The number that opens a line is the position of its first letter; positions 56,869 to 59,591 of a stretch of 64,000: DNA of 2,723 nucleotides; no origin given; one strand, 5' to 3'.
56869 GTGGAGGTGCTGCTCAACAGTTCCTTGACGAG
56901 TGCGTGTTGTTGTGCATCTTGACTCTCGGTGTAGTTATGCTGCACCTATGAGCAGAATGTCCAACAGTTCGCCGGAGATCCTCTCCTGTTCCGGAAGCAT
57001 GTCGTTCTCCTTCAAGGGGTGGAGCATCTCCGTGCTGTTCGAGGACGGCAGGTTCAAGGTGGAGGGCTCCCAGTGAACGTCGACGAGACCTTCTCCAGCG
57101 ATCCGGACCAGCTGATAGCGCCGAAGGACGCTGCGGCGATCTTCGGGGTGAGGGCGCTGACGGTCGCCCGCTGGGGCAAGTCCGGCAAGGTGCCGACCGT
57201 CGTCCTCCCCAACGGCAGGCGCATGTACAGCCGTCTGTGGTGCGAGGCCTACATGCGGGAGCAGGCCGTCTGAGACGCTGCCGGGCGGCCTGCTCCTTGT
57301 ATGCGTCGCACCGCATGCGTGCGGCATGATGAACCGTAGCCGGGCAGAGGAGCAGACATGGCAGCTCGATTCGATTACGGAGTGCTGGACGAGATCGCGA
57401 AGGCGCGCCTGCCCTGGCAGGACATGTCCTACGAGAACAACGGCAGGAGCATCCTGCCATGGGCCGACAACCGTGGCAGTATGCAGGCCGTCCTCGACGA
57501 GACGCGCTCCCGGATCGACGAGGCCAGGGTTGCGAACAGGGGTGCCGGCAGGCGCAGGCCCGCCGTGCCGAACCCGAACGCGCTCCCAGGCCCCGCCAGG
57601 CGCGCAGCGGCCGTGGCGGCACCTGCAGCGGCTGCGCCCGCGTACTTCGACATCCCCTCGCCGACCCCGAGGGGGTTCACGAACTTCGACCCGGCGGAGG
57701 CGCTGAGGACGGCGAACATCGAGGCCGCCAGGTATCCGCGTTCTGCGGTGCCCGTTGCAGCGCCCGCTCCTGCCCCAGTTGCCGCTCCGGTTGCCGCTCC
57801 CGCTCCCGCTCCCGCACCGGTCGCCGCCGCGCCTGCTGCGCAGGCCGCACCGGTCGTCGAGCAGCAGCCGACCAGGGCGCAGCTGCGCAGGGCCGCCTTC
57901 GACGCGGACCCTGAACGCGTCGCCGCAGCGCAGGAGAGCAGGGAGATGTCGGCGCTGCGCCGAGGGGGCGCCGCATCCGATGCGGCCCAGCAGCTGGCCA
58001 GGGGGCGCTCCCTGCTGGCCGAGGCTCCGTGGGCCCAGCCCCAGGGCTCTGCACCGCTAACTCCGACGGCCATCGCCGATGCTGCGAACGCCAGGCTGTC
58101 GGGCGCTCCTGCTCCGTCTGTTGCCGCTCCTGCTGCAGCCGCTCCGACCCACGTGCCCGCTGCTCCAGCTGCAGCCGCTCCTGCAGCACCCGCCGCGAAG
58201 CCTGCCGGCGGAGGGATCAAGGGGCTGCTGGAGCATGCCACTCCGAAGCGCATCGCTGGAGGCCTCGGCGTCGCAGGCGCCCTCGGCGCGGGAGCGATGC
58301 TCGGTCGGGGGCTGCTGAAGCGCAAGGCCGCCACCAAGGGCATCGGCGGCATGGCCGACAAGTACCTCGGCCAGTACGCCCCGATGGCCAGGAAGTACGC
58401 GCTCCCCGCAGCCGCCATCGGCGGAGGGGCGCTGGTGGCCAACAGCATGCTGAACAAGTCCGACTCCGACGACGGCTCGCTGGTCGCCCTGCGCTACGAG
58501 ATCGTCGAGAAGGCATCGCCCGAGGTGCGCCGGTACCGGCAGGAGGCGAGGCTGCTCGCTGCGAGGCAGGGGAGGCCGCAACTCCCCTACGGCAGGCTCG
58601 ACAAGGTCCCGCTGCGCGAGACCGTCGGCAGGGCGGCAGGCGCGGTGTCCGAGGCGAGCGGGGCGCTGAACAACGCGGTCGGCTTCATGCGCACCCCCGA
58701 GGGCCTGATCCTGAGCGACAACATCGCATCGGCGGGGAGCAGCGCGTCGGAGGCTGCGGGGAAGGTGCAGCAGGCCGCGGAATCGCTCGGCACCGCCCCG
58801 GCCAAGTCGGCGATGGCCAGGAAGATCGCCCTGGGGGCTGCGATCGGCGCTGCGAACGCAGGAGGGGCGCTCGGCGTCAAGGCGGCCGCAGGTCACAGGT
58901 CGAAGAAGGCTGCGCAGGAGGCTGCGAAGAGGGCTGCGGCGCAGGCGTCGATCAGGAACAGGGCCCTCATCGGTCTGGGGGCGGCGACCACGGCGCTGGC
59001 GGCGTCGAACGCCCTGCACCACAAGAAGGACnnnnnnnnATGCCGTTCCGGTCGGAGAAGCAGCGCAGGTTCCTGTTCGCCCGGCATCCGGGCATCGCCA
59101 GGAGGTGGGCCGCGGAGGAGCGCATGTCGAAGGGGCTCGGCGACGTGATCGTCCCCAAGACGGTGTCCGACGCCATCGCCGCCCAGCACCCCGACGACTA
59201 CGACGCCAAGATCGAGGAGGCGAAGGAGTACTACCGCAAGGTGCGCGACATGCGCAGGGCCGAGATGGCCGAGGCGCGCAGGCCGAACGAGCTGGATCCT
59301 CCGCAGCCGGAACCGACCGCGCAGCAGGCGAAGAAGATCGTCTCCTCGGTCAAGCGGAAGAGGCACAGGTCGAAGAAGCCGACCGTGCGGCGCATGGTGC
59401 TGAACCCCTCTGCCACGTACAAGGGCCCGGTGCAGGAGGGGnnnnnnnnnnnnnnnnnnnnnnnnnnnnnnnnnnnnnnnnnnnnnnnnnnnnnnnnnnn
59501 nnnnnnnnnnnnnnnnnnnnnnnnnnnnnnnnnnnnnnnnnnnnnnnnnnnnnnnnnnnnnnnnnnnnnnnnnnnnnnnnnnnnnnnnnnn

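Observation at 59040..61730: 896-aa hyper-basic protein combining an HExxH zincin motif, a GNAT motif A and a conserved-looking N-terminal tag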

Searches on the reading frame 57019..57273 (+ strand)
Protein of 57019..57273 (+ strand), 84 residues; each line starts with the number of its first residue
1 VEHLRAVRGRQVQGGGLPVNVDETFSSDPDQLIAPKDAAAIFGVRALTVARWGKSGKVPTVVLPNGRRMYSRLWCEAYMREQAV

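Call 16: search_protein_families(library=pfam, proteins=[window:57019-57273:+], max_evalue=0.001)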
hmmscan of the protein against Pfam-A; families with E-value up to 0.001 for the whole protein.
window:57019-57273:+ (84 aa): 0 families

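Call 18: search_protein_families(library=phrogs, proteins=[window:57019-57273:+], max_evalue=0.01)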
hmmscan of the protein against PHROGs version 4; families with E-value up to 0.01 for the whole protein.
window:57019-57273:+ (84 aa): 4 families
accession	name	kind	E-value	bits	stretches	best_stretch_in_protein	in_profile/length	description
phrog_66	-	integration and excision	3.5e-07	31.2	1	18-82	79-143/412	excisionase and transcriptional regulator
phrog_2474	-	transcription regulation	0.00027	21.8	1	26-71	42-88/118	MerR-like transcriptional regulator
phrog_6620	-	integration and excision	0.00061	20.4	1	34-80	3-50/201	transposase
phrog_1969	-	unknown function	0.00076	20.8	1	10-70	39-101/116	-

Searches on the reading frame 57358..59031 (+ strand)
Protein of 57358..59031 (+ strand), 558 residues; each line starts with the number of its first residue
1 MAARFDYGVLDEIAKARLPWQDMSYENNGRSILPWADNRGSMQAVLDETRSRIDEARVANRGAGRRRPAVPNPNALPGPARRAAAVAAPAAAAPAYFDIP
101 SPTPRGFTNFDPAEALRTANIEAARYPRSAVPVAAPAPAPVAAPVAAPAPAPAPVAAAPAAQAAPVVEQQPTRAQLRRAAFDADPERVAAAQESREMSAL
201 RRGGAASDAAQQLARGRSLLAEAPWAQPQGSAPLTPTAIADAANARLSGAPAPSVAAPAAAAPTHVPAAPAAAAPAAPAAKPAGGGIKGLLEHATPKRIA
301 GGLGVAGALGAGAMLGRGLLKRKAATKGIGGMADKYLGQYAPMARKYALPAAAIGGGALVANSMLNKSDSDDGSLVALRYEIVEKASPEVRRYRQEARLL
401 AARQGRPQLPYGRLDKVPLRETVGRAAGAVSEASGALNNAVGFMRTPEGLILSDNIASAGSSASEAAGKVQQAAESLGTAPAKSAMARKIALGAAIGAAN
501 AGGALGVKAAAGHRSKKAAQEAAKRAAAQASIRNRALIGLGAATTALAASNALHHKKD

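Call 5: search_protein_families(library=pfam, proteins=[window:57358-59031:+], max_evalue=1)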
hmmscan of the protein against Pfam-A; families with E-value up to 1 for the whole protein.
window:57358-59031:+ (558 aa): 0 families

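Call 6: search_protein_families(library=phrogs, proteins=[window:57358-59031:+], max_evalue=0.1)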
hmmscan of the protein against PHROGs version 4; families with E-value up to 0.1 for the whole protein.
window:57358-59031:+ (558 aa): 0 families

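Call 98: search_protein_families(library=ncbifam, proteins=[window:57358-59031:+], max_evalue=0.01)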
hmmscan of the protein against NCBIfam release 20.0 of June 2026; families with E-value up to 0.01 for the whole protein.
window:57358-59031:+ (558 aa): 0 families

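Call 102: search_dna_similar(query=window:57358-59031:+, collection=phages, mode=protein, max_evalue=0.01, max_rows=10)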
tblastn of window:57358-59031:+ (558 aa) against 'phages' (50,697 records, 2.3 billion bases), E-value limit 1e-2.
No match.

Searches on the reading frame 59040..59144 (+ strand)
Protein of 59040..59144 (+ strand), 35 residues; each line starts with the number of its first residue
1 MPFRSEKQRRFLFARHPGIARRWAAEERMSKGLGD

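Call 69: search_dna_similar(query=window:59040-59144:+, collection=phages, mode=protein, max_evalue=1, max_rows=40)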
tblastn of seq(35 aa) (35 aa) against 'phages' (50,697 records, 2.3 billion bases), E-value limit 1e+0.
Records with a match: 10; places in all: 10; records where one place covers at least 80% of the query: 1.
Best place of each record, by identity: 60-80% 1; <60% 9.
By first word of the organism name: Streptomyces 7; phage 1; Phage 1; Prochlorococcus 1.
By host as written in the record: Streptomyces scabiei RL-34 7; unknown 1; - 1; Prochlorococcus marinus MIT9302 1.
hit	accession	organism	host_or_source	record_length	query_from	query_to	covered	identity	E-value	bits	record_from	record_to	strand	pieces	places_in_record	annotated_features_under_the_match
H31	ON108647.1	Streptomyces phage Vorvolakos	Streptomyces scabiei RL-34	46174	1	26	74%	57.7%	7e-4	39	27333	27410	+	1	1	48: hypothetical protein | 47: hypothetical protein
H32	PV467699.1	Streptomyces phage Gremlin23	Streptomyces scabiei RL-34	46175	1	26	74%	57.7%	7e-4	39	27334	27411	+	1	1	48: hypothetical protein | 47: hypothetical protein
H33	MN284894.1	Streptomyces phage Fabian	Streptomyces scabiei RL-34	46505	1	26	74%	57.7%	9e-4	39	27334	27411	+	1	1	45: hypothetical protein | 44: hypothetical protein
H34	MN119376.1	Streptomyces phage Geostin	Streptomyces scabiei RL-34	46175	1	26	74%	57.7%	9e-4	39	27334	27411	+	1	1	43: hypothetical protein | 42: hypothetical protein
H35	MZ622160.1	Streptomyces phage RetrieverFever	Streptomyces scabiei RL-34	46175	1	26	74%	57.7%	9e-4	39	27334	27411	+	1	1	48: hypothetical protein | 47: hypothetical protein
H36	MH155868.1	Streptomyces phage FlowerPower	Streptomyces scabiei RL-34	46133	1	26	74%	57.7%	9e-4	39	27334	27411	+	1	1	48: hypothetical protein | 47: hypothetical protein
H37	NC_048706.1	Streptomyces phage FlowerPower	Streptomyces scabiei RL-34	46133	1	26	74%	57.7%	9e-4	39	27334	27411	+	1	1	48: hypothetical protein | 47: peptidase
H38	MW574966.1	phage 023Pt_psg01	unknown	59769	1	23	66%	60.9%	8e-4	39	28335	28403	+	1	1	hypothetical protein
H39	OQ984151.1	Phage C75C1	-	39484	1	24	69%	58.3%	1e-3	39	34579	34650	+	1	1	hypothetical protein (x2)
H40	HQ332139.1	Prochlorococcus phage P-RSP2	Prochlorococcus marinus MIT9302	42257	1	31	89%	41.9%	3e-3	37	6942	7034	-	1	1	hypothetical protein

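Call 70: get_annotated_region(hit=H37, flank=5000)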
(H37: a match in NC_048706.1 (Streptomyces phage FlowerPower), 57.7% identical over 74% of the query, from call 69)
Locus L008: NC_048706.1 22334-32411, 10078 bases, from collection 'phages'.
description: Streptomyces phage FlowerPower, complete genome.
organism: Streptomyces phage FlowerPower (NCBI taxid 2182408)
taxonomy: Viruses; Duplodnaviria; Heunggongvirae; Uroviricota; Caudoviricetes; Beephvirinae; Flowerpowervirus; Flowerpowervirus flowerpower
host: Streptomyces scabiei RL-34; source: soil; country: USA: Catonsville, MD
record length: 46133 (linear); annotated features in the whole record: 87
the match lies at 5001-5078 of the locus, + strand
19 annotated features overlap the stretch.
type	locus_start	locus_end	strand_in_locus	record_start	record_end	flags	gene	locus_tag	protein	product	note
CDS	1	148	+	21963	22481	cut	42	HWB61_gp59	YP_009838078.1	hypothetical protein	-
CDS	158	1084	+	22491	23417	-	43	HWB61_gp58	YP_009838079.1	hypothetical protein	-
CDS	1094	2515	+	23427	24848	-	44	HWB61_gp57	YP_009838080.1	hypothetical protein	-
CDS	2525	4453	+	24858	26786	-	45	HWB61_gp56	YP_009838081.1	hypothetical protein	-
CDS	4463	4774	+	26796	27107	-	46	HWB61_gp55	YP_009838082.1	hypothetical protein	-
CDS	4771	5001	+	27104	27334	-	47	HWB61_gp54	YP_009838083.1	peptidase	-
CDS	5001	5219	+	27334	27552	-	48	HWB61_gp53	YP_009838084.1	hypothetical protein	-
CDS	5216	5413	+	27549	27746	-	49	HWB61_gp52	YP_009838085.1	holin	-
CDS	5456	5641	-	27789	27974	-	50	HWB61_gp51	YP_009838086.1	hypothetical protein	-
CDS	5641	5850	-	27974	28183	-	51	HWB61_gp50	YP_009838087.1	hypothetical protein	-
CDS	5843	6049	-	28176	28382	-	52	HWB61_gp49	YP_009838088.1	hypothetical protein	-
CDS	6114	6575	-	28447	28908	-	53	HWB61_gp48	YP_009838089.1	hypothetical protein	-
CDS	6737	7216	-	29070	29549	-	54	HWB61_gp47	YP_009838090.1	hypothetical protein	-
CDS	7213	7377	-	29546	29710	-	55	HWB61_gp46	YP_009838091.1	hypothetical protein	-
CDS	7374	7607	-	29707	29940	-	56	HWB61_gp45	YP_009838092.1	hypothetical protein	-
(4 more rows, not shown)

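Call 72: get_annotated_region(hit=H38, flank=4000)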
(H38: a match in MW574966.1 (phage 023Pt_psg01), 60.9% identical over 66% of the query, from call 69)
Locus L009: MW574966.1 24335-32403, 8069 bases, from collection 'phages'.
description: Phage 023Pt_psg01, complete genome.
organism: phage 023Pt_psg01 (NCBI taxid 2945965)
taxonomy: Viruses; Duplodnaviria; Heunggongvirae; Uroviricota; Caudoviricetes
host: unknown; source: seawater; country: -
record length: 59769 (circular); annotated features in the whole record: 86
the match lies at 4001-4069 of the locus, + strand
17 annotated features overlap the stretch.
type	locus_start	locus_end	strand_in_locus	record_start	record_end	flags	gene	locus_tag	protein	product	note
CDS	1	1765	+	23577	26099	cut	-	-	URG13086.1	head to tail connecting protein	-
CDS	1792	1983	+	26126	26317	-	-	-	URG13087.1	hypothetical protein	-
CDS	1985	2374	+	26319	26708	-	-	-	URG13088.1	hypothetical protein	-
CDS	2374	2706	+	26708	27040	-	-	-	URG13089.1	hypothetical protein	-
CDS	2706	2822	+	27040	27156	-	-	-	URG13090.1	hypothetical protein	-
CDS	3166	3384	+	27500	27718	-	-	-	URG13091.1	hypothetical protein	-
CDS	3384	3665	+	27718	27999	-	-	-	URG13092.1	hypothetical protein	-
CDS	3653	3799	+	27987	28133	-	-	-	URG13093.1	hypothetical protein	-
CDS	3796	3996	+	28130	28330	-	-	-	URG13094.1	hypothetical protein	-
CDS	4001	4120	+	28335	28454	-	-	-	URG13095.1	hypothetical protein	-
CDS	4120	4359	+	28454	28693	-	-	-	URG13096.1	hypothetical protein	-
CDS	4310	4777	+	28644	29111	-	-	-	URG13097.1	co-chaperonin GroES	-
CDS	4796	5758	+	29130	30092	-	-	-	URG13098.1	kinesin-like protein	-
CDS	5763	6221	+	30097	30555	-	-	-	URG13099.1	hypothetical protein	-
CDS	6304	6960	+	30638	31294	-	-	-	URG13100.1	hypothetical protein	-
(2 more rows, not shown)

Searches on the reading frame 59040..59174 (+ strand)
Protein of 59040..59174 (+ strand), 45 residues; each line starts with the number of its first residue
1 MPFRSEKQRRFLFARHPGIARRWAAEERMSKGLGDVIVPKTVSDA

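Call 76: find_homologous_proteins(query=A7, max_evalue=0.001)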
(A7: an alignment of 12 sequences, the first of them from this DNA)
Query A7 (12 sequences) (45 aa, profile of the alignment): 1820 proteins with E <= 0.001 among 1914 candidates; the best 120 are listed.
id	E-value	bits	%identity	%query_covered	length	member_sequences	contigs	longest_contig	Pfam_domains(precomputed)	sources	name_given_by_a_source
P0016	8.7e-17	78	74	69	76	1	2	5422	-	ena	-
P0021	1.6e-16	78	70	73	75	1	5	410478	-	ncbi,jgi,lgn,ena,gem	-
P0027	2.5e-16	77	70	51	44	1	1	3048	-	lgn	-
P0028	3.0e-16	77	61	69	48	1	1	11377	-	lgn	-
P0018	4.1e-16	76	72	71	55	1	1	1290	-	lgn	-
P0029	4.4e-16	76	75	53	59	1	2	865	-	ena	-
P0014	4.5e-16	76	83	51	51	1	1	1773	-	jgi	jgi:hypothetical protein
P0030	4.8e-16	76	73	58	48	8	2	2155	-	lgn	-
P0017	5.1e-16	76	75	62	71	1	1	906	-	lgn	-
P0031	6.3e-16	76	73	58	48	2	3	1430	-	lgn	-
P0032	6.4e-16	76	62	58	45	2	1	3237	-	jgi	jgi:hypothetical protein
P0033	6.5e-16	76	75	62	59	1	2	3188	-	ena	-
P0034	8.8e-16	75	68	62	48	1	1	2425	-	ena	-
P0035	1.1e-15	75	61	73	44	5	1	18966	-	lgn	-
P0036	1.4e-15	75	60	67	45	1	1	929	-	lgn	-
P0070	8.8e-15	72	57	93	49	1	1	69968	-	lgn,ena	-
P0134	3.3e-14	70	77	58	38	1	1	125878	-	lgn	-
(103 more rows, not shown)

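Call 81: find_encoding_contigs(protein=P0134, flank=8000, max_places=2)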
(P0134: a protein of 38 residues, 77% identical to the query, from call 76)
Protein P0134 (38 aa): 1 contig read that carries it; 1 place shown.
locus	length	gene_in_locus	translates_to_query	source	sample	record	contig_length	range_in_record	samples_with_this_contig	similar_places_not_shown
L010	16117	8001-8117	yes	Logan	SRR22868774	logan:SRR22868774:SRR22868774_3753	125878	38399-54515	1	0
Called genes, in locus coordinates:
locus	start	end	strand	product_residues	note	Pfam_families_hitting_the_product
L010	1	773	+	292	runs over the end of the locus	PF13671:AAA_33, PF25109:HAD_PNKP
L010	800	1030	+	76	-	-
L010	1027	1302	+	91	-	PF02467:Whib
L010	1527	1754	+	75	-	-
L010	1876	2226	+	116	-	-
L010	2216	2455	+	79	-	PF24254:DUF7455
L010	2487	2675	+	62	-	-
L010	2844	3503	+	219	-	PF09414:RNA_ligase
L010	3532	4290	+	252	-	PF14528:LAGLIDADG_3 (faint)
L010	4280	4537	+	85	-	-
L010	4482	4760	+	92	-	-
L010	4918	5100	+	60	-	-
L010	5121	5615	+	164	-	PF02945:Endonuclease_7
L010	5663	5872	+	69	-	-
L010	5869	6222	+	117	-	-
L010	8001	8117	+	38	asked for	-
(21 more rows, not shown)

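Call 96: find_encoding_contigs(protein=P0070, flank=8000, max_places=2)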
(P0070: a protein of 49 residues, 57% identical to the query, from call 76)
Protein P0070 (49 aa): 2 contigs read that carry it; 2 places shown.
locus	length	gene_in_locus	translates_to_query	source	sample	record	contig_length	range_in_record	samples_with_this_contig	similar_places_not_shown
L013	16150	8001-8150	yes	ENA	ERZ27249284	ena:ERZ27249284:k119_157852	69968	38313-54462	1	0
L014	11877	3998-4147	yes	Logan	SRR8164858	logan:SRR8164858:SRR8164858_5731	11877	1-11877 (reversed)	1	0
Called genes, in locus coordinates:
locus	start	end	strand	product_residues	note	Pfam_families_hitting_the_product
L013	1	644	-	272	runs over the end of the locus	-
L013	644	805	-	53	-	-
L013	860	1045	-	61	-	-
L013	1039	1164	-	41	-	-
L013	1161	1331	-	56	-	-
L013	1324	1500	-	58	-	-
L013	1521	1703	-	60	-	-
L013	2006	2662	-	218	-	PF01391:Collagen (weak)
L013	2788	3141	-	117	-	PF00542:Ribosomal_L12 (weak)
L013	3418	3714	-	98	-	-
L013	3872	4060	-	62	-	-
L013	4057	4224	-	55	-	-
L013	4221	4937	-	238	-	-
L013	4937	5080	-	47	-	-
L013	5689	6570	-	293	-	-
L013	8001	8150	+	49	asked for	-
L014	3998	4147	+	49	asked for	-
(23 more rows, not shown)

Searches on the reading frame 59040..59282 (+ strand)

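Call 25: search_protein_families(library=pfam, proteins=[window:59040-59282:+], max_evalue=10)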
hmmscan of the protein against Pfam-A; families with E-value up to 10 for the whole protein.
seq(81 aa): 2 families
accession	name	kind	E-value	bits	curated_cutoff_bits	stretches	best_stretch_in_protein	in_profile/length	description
PF11396.14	PepSY_like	-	0.052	14.3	28.3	1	23-65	21-63/83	Putative beta-lactamase-inhibitor-like, PepSY-like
PF09005.15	FUBP_C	-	0.14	12.1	20.1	1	63-80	16-33/36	Far upstream element-binding protein, C-terminal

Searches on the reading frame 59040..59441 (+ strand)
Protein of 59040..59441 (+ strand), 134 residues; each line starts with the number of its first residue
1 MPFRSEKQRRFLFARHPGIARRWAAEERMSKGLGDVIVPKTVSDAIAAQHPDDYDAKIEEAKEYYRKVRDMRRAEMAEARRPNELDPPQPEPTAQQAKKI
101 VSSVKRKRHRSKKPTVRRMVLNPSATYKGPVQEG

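Call 52: search_protein_families(library=phrogs, proteins=[window:59040-59441:+], max_evalue=1)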
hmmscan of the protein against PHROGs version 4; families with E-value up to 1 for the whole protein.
seq(134 aa): 5 families
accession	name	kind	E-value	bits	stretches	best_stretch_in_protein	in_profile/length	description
phrog_1375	-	unknown function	0.0095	17.3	1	3-27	17-41/70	-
phrog_942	-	DNA, RNA and nucleotide metabolism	0.011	16.1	1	12-112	259-356/501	replication initiation protein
phrog_35980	-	unknown function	0.03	15.2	1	22-72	28-78/198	-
phrog_35999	-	unknown function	0.13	13.4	1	29-107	109-182/226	-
phrog_5992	-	unknown function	0.19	13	0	95-133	26-65/75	-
